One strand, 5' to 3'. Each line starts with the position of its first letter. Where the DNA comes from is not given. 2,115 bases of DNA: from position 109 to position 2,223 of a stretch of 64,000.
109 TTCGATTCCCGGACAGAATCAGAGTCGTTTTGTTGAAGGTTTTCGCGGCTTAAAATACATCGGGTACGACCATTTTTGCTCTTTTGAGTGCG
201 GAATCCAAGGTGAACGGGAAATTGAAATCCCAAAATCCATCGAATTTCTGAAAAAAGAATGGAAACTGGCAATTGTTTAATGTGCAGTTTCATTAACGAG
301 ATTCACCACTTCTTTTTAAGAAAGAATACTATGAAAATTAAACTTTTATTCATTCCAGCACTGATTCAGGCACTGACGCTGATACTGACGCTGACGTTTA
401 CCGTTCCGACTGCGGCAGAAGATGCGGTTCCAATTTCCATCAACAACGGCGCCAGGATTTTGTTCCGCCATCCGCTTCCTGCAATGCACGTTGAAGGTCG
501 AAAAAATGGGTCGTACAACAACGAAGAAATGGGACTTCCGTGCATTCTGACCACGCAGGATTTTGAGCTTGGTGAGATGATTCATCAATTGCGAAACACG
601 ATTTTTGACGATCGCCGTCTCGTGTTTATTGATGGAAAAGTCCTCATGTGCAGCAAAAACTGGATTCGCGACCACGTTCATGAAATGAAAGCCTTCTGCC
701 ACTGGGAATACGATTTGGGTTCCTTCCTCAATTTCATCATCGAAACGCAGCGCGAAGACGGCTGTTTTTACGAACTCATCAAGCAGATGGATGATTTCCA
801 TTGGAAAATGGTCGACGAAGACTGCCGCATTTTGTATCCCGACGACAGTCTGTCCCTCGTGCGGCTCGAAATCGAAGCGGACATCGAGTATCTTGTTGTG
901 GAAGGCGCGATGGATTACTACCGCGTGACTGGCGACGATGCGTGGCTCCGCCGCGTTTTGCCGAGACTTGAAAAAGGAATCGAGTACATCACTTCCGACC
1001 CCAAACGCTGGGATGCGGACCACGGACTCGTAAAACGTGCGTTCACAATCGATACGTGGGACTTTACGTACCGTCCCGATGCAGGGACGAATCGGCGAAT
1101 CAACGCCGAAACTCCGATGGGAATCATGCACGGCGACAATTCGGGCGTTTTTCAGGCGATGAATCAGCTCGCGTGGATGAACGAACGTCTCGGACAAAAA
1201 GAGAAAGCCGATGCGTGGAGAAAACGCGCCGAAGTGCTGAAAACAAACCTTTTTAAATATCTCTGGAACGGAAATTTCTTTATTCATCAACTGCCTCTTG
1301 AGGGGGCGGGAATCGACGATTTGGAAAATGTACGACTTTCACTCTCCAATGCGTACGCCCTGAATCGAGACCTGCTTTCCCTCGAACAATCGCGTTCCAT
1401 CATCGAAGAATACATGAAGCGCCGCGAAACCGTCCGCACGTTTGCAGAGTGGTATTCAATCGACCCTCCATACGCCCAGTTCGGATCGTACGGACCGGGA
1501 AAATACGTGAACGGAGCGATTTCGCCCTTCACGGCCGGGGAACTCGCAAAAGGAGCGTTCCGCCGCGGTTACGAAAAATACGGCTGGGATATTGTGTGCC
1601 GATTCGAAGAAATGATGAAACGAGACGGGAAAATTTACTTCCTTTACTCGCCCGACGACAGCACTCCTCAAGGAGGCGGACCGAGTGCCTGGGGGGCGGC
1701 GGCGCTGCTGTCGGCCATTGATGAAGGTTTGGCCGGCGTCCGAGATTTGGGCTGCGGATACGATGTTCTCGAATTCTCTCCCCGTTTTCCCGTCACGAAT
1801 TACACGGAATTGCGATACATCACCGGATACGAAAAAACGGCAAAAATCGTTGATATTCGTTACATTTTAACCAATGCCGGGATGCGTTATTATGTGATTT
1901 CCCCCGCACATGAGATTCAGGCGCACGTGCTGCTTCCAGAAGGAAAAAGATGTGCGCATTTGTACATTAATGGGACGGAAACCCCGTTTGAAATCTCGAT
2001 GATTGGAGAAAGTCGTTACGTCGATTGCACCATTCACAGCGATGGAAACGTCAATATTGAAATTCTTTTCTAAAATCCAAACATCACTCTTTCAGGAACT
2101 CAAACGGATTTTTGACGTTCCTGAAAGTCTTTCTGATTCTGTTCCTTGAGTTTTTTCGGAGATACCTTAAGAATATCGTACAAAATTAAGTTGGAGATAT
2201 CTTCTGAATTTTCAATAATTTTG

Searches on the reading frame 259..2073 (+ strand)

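Call 52: search_protein_families(library=pfam, proteins=[window:259-2073:+], max_evalue=0.00001)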
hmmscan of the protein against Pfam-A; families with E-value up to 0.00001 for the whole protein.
window:259-2073:+ (604 aa): 1 family
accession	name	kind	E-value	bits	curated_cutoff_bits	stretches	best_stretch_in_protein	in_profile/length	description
PF22422.2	MGH1-like_GH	-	9.8e-08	32.4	27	1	217-473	74-350/356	Mannosylglycerate hydrolase MGH1-like glycoside hydrolase domain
